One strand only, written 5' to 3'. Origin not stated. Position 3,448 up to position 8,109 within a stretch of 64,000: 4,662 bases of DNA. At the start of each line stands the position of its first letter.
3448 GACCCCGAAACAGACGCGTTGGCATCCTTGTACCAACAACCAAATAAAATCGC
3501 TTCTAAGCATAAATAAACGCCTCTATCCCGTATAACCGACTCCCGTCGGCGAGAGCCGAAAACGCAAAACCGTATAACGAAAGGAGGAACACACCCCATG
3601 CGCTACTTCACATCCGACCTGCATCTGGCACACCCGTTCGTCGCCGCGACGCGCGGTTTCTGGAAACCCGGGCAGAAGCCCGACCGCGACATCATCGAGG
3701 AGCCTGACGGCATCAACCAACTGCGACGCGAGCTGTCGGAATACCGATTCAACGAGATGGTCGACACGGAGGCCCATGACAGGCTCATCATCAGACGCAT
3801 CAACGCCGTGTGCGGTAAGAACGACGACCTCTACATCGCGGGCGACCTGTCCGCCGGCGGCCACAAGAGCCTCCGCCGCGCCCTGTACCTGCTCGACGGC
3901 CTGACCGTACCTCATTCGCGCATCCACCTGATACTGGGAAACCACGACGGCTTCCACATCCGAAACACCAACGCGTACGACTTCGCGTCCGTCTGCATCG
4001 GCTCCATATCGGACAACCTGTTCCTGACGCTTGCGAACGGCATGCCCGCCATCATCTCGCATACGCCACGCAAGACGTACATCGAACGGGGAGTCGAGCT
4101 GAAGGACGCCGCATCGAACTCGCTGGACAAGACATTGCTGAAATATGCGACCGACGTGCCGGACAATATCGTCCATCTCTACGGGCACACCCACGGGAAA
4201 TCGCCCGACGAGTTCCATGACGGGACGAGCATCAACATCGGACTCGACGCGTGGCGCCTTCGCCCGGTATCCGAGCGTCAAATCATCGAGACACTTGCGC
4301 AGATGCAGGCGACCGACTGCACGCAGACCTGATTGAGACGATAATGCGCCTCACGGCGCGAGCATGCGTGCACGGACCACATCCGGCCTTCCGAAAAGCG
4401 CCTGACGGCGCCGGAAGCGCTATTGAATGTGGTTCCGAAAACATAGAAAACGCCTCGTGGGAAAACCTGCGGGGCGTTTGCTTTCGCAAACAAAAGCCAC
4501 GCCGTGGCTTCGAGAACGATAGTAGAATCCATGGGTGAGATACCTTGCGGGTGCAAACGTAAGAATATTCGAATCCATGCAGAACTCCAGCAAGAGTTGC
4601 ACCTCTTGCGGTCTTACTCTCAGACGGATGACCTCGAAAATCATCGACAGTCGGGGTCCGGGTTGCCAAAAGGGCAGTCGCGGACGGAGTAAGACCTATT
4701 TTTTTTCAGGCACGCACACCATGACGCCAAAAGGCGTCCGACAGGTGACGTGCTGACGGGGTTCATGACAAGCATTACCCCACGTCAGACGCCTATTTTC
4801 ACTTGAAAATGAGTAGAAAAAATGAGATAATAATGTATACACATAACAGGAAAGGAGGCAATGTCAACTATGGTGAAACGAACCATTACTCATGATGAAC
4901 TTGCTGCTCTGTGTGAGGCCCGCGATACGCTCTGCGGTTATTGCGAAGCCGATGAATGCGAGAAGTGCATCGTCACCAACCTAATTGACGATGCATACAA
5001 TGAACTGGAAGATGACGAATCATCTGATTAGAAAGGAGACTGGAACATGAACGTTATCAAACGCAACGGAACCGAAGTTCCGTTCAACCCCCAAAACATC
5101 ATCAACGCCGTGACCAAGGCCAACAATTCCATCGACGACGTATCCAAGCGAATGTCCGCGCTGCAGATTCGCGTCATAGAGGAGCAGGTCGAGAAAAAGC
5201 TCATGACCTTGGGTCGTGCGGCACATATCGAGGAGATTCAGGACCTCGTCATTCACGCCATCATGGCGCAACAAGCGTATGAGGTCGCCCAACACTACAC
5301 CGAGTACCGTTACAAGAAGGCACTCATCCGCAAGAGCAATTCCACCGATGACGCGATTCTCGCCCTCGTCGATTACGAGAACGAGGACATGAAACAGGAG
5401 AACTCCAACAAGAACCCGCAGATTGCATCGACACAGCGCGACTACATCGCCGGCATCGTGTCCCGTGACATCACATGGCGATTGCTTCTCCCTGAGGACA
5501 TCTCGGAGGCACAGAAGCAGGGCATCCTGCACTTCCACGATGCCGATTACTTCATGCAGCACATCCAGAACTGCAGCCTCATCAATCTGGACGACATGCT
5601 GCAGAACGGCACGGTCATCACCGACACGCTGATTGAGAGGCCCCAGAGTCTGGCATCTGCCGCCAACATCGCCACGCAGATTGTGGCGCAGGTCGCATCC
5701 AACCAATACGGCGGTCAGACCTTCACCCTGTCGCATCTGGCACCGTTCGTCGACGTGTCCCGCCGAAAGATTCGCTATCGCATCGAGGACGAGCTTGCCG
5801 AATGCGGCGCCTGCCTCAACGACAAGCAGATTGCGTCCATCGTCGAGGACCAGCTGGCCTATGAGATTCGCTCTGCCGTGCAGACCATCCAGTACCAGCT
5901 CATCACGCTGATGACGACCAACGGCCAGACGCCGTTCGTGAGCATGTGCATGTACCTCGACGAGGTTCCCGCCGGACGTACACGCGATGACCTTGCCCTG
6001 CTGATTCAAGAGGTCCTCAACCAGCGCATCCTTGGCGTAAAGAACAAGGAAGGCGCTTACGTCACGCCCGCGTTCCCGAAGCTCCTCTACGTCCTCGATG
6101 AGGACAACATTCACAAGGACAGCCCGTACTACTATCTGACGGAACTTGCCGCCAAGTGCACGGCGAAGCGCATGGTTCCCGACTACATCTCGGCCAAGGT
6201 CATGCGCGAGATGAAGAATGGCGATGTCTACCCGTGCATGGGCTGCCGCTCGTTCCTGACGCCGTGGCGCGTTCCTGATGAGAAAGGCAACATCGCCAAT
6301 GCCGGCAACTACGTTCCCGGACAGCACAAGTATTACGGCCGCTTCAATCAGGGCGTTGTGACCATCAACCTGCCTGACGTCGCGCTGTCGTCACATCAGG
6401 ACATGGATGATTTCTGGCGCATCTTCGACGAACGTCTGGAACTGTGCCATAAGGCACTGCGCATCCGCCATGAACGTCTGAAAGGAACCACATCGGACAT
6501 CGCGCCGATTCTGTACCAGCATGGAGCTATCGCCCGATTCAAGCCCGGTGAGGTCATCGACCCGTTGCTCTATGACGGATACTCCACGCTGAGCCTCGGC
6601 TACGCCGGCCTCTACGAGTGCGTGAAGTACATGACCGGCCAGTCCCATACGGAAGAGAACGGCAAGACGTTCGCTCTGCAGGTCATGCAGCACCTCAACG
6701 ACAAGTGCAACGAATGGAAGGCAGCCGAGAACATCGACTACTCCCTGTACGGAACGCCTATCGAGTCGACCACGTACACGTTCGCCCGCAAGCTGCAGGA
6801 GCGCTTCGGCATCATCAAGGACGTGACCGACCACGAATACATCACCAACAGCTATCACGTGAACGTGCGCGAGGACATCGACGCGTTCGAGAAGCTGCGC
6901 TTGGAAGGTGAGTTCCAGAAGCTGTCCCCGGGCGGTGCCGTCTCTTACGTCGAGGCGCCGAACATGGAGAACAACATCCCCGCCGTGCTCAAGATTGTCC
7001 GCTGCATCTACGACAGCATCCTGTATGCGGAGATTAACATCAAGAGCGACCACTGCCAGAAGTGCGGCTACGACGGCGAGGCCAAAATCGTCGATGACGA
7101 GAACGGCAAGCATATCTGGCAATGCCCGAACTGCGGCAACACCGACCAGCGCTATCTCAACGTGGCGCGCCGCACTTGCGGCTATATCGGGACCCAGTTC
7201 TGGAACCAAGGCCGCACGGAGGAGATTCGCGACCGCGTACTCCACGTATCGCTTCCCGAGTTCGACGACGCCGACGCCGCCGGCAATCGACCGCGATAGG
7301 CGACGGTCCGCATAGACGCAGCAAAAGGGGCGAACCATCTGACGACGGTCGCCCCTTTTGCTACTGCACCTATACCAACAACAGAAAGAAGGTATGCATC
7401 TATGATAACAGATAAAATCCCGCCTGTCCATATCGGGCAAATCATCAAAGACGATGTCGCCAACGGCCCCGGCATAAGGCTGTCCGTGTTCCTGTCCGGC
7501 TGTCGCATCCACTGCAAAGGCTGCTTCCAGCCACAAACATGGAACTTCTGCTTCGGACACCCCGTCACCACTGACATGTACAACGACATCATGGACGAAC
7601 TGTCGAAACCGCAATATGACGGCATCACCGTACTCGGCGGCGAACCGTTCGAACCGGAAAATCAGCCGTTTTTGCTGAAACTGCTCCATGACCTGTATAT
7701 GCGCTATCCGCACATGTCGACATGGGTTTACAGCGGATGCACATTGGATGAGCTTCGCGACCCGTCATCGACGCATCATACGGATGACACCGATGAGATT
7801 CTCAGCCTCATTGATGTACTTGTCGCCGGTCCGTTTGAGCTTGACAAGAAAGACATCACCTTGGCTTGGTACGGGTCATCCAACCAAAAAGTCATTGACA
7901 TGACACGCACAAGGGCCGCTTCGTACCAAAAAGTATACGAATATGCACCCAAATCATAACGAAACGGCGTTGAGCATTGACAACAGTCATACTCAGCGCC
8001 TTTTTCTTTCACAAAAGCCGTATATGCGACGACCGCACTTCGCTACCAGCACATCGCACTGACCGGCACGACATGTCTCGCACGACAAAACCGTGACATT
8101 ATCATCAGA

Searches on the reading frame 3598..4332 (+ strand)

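Call 16: search_protein_families(library=pfam, proteins=[window:3598-4332:+], max_evalue=0.001)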
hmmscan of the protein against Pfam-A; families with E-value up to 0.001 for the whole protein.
window:3598-4332:+ (244 aa): 1 family
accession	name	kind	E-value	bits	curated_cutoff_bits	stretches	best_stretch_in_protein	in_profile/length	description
PF00149.33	Metallophos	-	1.6e-06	29.1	21.5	1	4-148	5-116/191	Calcineurin-like phosphoesterase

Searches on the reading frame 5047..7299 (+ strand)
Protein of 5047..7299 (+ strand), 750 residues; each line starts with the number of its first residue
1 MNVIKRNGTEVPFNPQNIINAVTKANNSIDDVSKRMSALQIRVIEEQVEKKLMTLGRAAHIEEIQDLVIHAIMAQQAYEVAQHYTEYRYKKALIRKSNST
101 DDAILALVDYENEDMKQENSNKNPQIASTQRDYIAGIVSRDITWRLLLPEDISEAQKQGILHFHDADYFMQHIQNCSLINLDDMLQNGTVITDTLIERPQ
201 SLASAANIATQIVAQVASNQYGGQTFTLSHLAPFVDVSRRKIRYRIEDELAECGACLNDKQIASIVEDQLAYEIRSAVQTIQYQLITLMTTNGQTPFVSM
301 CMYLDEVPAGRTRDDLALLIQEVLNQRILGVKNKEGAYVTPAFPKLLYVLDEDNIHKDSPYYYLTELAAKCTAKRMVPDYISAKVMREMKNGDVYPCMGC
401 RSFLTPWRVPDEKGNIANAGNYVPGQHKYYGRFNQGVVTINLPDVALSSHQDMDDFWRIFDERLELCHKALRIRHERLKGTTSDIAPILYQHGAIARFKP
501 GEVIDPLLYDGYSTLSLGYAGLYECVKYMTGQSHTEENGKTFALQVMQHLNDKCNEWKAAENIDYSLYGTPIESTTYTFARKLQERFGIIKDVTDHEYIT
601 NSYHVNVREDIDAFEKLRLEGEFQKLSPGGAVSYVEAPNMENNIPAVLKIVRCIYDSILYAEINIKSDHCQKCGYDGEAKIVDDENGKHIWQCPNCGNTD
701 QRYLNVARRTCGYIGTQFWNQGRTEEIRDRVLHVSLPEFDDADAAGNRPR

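Call 16: search_protein_families(library=pfam, proteins=[window:5047-7299:+], max_evalue=0.001)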
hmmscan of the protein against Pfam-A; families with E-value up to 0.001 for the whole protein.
window:5047-7299:+ (750 aa): 3 families
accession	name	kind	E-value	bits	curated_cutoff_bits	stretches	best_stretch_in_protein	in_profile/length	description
PF13597.11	NRDD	-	5.4e-186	620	26.2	1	118-733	1-562/562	Anaerobic ribonucleoside-triphosphate reductase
PF03477.21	ATP-cone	-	9.8e-20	71.3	25.8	1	1-91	1-86/88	ATP cone domain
PF01228.26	Gly_radical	-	1e-16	61.8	22.2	1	608-715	2-103/106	Glycine radical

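Call 58: find_encoding_contigs(protein=window:5047-7299:+, flank=10000, max_places=4)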
Protein window:5047-7299:+ (750 aa): 3 contigs read that carry it; 2 places shown.
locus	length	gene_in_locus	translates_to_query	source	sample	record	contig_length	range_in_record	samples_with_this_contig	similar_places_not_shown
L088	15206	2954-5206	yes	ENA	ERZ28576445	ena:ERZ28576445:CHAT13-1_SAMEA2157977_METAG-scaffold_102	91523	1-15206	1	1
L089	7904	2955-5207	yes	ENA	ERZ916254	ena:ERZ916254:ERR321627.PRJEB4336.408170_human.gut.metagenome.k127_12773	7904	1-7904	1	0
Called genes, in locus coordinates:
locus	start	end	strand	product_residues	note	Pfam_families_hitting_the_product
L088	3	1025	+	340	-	?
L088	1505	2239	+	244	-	PF00149:Metallophos (weak)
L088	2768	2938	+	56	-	-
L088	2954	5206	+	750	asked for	PF03477:ATP-cone, PF13597:NRDD, PF01228:Gly_radical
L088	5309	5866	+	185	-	PF13353:Fer4_12, PF04055:Radical_SAM (weak)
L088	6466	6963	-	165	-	PF01476:LysM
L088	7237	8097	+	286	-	-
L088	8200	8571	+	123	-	PF24203:Phage_ProQ_C_like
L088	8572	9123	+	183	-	-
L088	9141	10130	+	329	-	-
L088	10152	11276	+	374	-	-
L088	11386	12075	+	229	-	-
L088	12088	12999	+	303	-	-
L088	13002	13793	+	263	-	-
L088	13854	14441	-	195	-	PF04307:YdjM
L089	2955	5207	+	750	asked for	PF03477:ATP-cone, PF13597:NRDD, PF01228:Gly_radical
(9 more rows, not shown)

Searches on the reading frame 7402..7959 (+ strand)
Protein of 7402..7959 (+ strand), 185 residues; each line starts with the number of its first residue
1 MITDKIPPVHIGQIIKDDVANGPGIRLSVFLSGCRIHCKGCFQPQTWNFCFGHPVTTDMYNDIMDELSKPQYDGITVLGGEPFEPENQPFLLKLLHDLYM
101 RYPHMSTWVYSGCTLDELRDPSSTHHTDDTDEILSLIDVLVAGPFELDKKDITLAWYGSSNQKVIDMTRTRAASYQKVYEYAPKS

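Call 16: search_protein_families(library=pfam, proteins=[window:7402-7959:+], max_evalue=0.001)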
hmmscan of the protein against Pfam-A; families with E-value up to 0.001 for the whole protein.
window:7402-7959:+ (185 aa): 2 families
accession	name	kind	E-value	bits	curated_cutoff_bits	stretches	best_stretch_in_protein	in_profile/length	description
PF13353.11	Fer4_12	-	1.3e-41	142.5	22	1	20-165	1-137/137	4Fe-4S single cluster domain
PF04055.27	Radical_SAM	-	1.4e-05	25.8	29.5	1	30-99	3-73/166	Radical SAM superfamily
